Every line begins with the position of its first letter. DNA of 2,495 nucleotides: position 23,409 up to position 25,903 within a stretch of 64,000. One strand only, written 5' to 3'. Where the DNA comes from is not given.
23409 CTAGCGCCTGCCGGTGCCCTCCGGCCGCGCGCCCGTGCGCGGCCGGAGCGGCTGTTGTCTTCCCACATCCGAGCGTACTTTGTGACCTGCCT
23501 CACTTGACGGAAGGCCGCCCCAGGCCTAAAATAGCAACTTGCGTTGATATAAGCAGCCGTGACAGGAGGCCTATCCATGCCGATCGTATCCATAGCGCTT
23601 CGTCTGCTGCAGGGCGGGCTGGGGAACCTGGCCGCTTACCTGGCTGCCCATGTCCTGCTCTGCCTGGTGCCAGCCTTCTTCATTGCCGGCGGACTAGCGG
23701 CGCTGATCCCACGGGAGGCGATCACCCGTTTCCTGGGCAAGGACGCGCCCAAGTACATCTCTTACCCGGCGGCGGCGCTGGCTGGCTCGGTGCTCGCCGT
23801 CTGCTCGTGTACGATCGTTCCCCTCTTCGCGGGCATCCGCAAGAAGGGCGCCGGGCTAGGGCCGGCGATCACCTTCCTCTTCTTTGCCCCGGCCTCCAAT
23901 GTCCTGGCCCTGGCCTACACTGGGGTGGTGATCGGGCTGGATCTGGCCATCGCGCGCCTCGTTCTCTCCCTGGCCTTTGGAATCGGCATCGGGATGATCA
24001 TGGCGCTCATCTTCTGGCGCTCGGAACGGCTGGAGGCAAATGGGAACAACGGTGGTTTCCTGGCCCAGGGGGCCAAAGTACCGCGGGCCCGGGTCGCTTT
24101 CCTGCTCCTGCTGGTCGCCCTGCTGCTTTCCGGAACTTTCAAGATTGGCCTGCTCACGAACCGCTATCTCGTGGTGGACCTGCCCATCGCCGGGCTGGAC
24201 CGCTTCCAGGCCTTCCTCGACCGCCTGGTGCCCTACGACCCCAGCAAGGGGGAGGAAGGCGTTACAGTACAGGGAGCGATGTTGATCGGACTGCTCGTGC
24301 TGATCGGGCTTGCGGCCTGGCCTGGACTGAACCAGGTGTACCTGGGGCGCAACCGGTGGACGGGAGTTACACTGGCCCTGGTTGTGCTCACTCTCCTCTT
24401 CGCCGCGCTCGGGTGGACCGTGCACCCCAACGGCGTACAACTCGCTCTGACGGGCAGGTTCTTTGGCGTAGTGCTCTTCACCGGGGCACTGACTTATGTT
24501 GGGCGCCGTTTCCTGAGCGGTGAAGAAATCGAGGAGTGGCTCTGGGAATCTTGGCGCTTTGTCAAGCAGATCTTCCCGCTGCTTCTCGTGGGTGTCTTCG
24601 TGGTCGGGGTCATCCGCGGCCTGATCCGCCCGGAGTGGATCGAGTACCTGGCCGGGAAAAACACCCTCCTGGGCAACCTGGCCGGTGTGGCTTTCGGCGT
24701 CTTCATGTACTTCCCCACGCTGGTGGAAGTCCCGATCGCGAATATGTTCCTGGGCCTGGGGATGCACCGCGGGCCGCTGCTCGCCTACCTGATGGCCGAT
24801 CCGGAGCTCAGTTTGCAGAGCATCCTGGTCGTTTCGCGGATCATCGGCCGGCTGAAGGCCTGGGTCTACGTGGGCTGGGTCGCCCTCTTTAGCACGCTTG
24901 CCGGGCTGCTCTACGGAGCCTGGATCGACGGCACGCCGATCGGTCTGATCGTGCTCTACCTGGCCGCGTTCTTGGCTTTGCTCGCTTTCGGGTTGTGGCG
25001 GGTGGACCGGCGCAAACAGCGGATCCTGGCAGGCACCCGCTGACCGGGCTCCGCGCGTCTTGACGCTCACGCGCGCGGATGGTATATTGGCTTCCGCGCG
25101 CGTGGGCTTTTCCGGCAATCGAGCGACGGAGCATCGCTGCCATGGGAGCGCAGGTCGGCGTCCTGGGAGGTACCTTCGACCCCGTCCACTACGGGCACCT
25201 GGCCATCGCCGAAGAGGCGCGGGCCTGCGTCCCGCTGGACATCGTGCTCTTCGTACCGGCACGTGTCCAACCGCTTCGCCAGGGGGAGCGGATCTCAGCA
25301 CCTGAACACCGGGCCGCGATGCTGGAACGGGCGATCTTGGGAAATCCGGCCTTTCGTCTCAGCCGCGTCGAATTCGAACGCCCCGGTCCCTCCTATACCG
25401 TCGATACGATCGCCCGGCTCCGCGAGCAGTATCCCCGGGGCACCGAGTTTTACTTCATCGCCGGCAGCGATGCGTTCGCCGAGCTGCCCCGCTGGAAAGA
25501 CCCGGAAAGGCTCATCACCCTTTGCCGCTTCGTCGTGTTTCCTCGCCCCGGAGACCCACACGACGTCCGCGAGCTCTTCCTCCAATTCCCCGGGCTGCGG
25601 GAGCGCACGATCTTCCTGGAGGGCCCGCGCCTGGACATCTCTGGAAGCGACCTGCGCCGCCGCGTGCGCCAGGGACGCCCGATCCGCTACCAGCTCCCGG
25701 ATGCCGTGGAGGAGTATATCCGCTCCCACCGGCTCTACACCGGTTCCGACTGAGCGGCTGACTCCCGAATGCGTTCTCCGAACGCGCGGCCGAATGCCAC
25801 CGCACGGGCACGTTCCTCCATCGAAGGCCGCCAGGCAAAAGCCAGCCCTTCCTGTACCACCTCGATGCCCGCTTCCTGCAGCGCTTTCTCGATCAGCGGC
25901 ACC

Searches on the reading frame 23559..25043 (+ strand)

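Call 58: search_protein_families(library=pfam, max_evalue=0.00001, proteins=[window:23559-25043:+])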
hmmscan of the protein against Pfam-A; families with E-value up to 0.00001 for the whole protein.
window:23559-25043:+ (494 aa): 1 family
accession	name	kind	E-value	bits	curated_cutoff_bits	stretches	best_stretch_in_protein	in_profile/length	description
PF03773.19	ArsP_1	-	1.4e-63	215.2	32.3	1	23-453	7-293/294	Predicted permease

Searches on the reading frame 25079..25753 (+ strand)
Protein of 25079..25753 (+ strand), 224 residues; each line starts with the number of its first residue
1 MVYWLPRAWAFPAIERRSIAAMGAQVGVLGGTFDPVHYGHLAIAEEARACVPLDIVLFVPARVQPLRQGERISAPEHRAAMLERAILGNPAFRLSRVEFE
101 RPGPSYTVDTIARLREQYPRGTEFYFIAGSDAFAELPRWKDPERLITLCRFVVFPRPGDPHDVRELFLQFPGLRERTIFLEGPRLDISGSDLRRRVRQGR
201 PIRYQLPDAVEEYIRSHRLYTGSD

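Call 58: search_protein_families(library=pfam, max_evalue=0.00001, proteins=[window:25079-25753:+])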
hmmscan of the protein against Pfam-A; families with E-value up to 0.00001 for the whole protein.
window:25079-25753:+ (224 aa): 1 family
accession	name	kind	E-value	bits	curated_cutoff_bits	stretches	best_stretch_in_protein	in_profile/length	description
PF01467.32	CTP_transf_like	-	8.7e-24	84.7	21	1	28-195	1-133/133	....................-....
